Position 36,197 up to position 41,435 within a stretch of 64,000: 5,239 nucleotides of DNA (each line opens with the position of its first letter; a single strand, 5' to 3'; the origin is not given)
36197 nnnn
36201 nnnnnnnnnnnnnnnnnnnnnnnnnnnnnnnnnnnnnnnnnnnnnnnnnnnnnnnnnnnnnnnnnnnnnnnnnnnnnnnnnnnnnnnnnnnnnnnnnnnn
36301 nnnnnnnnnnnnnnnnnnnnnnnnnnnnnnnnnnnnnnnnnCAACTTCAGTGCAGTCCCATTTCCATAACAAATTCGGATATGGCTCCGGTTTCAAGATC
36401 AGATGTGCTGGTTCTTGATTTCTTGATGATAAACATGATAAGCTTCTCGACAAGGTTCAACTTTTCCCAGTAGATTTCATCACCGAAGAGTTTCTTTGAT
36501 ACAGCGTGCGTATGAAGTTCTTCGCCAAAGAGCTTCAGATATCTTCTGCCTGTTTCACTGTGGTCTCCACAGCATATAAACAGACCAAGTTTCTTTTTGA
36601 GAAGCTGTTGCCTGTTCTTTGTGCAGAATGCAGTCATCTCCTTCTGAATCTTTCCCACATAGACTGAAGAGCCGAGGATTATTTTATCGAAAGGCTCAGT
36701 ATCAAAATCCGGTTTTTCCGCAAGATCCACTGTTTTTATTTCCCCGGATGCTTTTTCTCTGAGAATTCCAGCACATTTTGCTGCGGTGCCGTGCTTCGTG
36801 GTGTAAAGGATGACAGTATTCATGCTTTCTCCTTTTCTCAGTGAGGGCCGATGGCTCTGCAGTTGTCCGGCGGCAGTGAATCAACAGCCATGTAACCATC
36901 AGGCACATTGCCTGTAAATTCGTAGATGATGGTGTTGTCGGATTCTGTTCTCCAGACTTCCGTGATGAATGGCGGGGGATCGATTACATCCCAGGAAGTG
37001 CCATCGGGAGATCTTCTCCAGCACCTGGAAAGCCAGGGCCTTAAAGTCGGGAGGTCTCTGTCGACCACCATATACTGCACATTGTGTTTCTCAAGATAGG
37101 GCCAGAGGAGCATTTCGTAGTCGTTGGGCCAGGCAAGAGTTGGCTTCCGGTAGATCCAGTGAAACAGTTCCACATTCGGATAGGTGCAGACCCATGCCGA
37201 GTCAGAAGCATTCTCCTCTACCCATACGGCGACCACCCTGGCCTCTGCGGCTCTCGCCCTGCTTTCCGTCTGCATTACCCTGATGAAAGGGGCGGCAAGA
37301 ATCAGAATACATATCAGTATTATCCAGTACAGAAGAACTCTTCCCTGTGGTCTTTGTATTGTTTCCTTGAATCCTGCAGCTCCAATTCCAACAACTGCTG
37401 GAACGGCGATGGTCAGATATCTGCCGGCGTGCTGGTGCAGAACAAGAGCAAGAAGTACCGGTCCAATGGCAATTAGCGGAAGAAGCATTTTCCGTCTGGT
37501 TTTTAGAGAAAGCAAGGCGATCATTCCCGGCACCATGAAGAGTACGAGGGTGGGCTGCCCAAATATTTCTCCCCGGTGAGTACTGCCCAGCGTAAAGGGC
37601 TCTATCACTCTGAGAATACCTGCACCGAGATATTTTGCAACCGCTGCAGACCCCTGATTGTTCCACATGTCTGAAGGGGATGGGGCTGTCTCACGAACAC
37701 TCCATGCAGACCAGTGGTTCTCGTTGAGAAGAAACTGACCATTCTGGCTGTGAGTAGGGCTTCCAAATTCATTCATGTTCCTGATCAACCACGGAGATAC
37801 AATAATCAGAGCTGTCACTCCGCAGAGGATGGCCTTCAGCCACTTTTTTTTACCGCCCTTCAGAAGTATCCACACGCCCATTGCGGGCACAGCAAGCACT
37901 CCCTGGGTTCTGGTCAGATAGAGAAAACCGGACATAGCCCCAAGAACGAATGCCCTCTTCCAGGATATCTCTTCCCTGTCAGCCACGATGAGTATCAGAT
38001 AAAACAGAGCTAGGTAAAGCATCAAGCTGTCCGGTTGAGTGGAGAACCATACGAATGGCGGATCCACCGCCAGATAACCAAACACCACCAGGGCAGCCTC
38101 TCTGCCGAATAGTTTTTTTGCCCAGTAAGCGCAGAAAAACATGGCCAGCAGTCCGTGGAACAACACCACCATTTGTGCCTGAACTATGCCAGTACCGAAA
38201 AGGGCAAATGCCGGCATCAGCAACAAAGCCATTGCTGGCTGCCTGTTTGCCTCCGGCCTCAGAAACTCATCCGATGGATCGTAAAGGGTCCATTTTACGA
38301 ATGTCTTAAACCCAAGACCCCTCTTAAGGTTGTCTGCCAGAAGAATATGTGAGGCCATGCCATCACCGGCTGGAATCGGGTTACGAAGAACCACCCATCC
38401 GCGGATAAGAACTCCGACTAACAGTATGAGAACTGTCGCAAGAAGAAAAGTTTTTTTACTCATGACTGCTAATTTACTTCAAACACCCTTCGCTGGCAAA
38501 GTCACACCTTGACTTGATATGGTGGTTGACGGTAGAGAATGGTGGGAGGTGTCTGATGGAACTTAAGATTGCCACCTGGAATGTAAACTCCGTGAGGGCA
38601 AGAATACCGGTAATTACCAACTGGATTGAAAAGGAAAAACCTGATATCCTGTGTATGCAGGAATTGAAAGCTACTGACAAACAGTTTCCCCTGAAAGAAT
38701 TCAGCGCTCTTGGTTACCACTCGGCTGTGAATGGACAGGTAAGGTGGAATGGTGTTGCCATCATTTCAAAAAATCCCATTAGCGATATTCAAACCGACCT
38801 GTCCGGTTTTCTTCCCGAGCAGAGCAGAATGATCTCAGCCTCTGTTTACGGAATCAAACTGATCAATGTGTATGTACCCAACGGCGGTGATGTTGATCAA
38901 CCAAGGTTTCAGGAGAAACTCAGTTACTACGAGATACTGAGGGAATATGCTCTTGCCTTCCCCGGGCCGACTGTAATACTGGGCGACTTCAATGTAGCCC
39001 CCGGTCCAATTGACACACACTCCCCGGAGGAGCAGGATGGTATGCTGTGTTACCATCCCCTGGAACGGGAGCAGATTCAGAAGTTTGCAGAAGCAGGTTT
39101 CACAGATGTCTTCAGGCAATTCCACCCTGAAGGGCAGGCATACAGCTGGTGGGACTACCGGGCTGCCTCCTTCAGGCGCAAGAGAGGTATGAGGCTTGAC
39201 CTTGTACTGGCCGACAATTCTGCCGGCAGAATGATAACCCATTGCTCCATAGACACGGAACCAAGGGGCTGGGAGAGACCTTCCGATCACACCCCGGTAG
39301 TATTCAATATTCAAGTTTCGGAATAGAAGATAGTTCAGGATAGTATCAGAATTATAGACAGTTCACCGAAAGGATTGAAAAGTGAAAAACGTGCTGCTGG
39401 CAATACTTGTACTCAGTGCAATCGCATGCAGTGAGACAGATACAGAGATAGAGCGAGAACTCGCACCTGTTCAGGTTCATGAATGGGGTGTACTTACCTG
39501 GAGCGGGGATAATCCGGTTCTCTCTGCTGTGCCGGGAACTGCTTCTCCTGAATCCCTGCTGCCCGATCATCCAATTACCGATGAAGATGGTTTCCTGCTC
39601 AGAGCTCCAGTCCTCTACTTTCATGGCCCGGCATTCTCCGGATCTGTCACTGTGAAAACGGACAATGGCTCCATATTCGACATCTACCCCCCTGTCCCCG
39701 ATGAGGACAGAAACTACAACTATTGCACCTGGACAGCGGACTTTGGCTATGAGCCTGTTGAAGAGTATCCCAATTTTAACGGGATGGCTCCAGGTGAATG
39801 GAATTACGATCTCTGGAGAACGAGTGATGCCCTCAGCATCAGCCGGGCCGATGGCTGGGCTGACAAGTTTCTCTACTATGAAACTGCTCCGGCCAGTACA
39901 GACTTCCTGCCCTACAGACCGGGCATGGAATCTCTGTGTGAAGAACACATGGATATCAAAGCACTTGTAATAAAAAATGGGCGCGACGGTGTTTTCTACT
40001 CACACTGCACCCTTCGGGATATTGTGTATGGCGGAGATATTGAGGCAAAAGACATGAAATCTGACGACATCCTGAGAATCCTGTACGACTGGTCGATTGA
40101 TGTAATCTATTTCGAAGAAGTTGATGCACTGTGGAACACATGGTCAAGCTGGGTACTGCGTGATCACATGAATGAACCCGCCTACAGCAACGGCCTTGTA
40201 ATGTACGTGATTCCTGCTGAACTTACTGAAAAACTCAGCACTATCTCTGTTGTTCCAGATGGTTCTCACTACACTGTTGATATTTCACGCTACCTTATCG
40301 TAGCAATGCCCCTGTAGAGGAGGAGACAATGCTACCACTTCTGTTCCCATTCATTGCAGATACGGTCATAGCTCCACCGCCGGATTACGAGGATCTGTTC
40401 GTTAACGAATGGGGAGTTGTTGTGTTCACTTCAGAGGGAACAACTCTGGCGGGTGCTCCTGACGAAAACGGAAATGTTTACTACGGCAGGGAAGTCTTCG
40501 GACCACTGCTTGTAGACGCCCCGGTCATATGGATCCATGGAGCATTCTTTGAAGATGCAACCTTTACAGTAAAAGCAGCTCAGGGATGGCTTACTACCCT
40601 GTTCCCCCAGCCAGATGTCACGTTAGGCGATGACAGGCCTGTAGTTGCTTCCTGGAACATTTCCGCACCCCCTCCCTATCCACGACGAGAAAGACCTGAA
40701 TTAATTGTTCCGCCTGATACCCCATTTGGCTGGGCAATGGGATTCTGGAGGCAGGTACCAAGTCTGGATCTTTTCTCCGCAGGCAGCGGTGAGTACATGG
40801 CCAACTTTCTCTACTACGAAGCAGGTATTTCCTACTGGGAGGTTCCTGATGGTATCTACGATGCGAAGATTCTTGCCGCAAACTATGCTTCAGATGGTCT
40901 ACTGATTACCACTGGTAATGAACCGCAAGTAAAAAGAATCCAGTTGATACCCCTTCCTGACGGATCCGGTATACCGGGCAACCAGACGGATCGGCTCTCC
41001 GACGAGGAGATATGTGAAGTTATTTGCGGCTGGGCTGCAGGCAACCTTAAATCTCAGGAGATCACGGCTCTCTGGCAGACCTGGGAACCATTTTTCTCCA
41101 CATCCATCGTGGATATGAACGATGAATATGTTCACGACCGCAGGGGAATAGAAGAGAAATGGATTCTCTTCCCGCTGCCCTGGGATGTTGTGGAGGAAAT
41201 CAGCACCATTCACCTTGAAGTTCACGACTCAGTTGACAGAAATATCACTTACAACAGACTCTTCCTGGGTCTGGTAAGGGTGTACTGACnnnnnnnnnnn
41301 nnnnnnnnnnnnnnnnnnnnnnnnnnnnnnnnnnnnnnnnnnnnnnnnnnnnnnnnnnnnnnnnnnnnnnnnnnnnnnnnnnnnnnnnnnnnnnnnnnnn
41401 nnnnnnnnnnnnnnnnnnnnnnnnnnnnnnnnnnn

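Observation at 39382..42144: Three tandem paralogs of a secreted protein family of unknown function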

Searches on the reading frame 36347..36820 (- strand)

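Call 19: search_protein_families(library=pfam, proteins=[window:36347-36820:-], max_evalue=0.001)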
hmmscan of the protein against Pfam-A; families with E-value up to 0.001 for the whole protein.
window:36347-36820:- (157 aa): 1 family
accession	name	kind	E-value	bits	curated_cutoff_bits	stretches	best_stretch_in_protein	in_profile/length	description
PF12724.12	Flavodoxin_5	-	3.9e-26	92.6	27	1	3-141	1-143/145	Flavodoxin domain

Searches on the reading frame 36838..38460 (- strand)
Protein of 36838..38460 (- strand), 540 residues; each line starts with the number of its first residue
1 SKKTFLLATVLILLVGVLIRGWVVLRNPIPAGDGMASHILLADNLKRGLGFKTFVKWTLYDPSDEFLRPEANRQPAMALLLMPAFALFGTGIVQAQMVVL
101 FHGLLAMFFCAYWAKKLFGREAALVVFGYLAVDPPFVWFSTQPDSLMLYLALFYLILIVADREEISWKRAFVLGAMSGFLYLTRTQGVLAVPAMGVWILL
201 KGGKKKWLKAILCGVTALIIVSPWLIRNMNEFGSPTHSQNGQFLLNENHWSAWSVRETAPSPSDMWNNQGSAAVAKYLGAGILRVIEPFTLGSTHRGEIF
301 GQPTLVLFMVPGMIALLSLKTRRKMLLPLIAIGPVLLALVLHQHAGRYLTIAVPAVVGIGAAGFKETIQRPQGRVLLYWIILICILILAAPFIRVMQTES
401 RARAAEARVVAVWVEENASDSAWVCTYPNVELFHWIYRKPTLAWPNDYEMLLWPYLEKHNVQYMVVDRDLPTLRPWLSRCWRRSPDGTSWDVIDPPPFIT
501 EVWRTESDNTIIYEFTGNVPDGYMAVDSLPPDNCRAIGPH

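Call 19: search_protein_families(library=pfam, proteins=[window:36838-38460:-], max_evalue=0.001)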
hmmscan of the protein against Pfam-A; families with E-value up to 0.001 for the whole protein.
window:36838-38460:- (540 aa): 1 family
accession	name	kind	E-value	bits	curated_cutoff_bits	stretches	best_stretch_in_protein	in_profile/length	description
PF13231.12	PMT_2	-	2.9e-11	44.3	26.1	1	75-226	4-159/160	Dolichyl-phosphate-mannose-protein mannosyltransferase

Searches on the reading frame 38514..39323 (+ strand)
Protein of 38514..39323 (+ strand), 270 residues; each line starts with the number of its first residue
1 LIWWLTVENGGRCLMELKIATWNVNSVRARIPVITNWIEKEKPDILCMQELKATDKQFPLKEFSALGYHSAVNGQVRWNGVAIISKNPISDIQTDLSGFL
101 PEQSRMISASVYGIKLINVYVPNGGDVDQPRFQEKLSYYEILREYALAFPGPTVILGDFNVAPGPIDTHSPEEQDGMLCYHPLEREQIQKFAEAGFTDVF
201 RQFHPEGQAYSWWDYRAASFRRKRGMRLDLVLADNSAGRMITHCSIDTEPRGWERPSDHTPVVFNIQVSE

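Call 19: search_protein_families(library=pfam, proteins=[window:38514-39323:+], max_evalue=0.001)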
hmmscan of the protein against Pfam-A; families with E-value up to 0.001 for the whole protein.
window:38514-39323:+ (270 aa): 1 family
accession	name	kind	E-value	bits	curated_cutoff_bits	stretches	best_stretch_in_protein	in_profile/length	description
PF03372.29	Exo_endo_phos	-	2.7e-31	109.4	24.5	1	20-259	1-225/225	Endonuclease/Exonuclease/phosphatase family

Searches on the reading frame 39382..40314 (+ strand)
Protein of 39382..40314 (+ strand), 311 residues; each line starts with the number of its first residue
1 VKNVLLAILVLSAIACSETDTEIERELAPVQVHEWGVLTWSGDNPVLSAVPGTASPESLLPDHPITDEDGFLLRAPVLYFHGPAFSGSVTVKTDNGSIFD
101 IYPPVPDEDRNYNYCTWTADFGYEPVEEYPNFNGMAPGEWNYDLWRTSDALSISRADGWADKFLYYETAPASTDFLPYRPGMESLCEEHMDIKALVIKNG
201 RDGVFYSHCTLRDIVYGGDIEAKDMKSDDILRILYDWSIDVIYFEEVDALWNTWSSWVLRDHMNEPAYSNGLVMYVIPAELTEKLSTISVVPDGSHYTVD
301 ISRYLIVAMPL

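Call 4: search_protein_families(library=pfam, proteins=[window:39382-40314:+], max_evalue=1)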
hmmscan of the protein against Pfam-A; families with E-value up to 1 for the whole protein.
window:39382-40314:+ (311 aa): 0 families

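Call 5: search_protein_families(library=ncbifam, proteins=[window:39382-40314:+], max_evalue=1)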
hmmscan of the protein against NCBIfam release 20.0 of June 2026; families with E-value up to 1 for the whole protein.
window:39382-40314:+ (311 aa): 0 families

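Call 66: search_protein_families(library=phrogs, proteins=[window:39382-40314:+], max_evalue=0.01)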
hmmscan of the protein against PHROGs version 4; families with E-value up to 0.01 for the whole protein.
window:39382-40314:+ (311 aa): 0 families

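Call 67: search_protein_families(library=padloc, proteins=[window:39382-40314:+], max_evalue=0.01)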
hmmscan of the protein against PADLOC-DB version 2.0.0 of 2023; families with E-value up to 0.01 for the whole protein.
window:39382-40314:+ (311 aa): 0 families

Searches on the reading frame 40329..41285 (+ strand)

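Call 4: search_protein_families(library=pfam, proteins=[window:40329-41285:+], max_evalue=1)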
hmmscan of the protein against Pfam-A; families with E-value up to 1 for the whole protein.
window:40329-41285:+ (319 aa): 1 family
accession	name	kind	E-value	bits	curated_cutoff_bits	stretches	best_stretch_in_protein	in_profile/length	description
PF13752.12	DUF4165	-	0.17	12.4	25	0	30-64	56-93/121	Domain of unknown function (DUF4165)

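Call 5: search_protein_families(library=ncbifam, proteins=[window:40329-41285:+], max_evalue=1)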
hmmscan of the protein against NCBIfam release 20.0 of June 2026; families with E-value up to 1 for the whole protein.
window:40329-41285:+ (319 aa): 0 families

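Call 66: search_protein_families(library=phrogs, proteins=[window:40329-41285:+], max_evalue=0.01)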
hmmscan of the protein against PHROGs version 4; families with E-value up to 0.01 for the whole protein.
window:40329-41285:+ (319 aa): 0 families

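Call 67: search_protein_families(library=padloc, proteins=[window:40329-41285:+], max_evalue=0.01)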
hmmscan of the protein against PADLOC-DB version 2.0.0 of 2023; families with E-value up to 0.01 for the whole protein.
window:40329-41285:+ (319 aa): 0 families
